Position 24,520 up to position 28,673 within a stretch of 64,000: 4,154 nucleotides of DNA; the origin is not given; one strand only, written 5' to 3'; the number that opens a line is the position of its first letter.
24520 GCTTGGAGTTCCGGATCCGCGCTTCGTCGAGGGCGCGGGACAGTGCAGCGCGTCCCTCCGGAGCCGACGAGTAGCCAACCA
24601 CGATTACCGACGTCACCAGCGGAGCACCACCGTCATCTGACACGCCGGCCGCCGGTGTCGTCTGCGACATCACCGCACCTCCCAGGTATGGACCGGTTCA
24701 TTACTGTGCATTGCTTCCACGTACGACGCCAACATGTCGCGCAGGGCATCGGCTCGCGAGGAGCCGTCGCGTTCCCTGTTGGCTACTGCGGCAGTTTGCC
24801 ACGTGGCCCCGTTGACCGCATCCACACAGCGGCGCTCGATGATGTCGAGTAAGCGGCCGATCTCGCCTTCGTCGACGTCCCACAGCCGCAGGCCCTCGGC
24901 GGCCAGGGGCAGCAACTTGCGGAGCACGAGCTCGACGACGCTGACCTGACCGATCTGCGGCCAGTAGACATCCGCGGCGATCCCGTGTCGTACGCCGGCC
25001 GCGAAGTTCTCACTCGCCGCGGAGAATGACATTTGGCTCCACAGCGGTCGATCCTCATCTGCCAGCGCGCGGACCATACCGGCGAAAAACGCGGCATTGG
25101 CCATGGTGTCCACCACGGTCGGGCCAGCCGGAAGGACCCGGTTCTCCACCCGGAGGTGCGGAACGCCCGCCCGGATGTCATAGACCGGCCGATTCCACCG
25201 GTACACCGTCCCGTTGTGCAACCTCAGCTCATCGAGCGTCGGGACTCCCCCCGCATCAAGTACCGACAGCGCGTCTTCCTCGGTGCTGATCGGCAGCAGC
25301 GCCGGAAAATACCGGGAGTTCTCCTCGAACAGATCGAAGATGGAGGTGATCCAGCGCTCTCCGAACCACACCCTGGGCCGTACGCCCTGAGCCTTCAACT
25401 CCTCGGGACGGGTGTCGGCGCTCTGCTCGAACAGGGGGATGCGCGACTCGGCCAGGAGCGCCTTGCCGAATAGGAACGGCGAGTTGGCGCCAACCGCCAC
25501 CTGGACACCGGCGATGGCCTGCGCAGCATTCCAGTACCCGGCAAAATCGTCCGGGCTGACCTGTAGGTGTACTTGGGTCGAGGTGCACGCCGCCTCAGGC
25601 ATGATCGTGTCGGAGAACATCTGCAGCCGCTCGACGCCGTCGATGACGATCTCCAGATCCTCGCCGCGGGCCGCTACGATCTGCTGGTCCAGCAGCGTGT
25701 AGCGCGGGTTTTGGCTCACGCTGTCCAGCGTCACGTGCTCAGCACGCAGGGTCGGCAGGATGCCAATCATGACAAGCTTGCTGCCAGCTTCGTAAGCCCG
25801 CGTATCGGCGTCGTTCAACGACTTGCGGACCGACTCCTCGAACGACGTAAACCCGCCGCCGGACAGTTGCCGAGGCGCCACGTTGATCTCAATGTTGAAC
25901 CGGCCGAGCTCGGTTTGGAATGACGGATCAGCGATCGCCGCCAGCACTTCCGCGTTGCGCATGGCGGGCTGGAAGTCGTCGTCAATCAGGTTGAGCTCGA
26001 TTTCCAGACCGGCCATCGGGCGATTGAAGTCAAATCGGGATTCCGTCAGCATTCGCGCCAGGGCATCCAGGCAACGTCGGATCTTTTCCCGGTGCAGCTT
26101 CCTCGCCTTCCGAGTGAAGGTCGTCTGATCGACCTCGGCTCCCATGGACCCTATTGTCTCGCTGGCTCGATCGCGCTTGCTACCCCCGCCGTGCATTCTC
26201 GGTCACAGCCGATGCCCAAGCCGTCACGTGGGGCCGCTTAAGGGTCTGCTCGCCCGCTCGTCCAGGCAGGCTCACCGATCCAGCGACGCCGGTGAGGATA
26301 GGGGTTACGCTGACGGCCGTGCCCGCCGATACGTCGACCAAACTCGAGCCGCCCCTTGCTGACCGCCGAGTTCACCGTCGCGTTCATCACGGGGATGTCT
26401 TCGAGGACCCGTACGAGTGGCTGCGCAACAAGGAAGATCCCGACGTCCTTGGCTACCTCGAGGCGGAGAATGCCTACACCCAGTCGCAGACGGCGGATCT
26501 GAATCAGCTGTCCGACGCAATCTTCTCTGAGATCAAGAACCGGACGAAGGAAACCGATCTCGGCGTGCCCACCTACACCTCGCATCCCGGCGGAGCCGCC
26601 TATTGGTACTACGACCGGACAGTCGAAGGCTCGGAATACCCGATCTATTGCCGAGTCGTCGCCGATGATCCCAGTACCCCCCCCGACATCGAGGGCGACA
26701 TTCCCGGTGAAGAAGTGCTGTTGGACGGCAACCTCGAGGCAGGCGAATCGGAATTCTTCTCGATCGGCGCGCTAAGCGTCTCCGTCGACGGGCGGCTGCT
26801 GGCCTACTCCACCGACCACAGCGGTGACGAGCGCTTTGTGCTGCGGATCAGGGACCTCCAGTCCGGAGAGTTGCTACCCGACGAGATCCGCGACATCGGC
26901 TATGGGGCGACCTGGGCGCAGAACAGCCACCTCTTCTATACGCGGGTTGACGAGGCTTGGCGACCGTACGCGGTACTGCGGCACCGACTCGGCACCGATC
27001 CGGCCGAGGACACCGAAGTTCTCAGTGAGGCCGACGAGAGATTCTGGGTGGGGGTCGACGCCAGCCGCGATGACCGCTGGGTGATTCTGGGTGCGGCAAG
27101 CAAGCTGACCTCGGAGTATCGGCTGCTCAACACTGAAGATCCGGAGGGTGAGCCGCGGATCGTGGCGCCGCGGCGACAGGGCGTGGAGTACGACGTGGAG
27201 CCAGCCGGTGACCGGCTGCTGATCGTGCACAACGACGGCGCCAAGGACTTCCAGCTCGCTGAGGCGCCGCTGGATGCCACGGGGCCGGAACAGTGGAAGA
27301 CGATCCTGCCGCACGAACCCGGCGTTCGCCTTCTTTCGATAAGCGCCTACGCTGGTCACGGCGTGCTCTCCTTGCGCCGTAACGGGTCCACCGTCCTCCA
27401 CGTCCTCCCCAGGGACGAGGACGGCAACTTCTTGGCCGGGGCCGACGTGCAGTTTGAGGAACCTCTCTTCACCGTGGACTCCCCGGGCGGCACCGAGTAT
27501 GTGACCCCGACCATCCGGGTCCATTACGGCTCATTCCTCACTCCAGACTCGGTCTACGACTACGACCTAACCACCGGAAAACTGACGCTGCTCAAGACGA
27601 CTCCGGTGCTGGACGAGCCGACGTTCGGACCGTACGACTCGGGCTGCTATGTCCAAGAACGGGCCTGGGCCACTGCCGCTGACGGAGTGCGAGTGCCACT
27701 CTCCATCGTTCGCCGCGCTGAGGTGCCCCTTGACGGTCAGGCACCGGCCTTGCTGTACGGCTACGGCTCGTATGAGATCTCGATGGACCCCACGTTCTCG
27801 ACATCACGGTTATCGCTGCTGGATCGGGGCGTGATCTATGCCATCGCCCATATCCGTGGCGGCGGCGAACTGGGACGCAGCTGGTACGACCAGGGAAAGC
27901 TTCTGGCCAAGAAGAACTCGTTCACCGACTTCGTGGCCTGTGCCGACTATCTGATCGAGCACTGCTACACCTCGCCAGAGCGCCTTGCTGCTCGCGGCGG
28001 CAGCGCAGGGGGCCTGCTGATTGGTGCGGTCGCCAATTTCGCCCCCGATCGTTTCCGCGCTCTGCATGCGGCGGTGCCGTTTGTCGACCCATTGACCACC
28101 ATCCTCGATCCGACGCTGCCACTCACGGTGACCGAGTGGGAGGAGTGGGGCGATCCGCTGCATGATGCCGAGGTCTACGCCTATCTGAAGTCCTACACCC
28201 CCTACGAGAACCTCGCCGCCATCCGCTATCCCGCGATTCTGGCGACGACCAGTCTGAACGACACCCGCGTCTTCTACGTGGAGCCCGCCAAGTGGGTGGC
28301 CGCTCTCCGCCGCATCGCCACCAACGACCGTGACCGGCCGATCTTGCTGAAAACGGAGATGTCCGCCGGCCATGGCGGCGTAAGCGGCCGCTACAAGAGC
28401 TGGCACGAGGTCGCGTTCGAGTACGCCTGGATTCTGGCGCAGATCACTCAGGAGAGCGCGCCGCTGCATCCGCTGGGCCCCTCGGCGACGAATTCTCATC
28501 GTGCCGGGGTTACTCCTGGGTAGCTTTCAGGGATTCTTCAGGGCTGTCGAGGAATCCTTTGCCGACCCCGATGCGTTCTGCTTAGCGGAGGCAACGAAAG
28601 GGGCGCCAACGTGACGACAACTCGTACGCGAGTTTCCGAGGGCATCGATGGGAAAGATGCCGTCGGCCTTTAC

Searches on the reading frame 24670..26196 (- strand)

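Call 9: search_protein_families(library=pfam, proteins=[window:24670-26196:-], max_evalue=0.001)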
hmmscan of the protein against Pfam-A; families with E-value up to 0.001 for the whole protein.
window:24670-26196:- (508 aa): 1 family
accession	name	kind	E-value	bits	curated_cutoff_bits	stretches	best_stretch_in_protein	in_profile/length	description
PF04107.18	GCS2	-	1.5e-06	28.2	21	0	203-261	122-183/291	Glutamate-cysteine ligase family 2(GCS2)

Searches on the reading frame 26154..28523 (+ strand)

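Call 9: search_protein_families(library=pfam, proteins=[window:26154-28523:+], max_evalue=0.001)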
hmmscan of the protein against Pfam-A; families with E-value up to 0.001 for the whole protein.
window:26154-28523:+ (789 aa): 2 families
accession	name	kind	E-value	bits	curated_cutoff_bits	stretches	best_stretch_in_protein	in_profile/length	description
PF02897.21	Peptidase_S9_N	-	2.9e-96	323.2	24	1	69-482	4-413/414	Prolyl oligopeptidase, N-terminal beta-propeller domain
PF00326.27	Peptidase_S9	-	5.7e-64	216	22.6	1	547-764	2-210/213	Prolyl oligopeptidase family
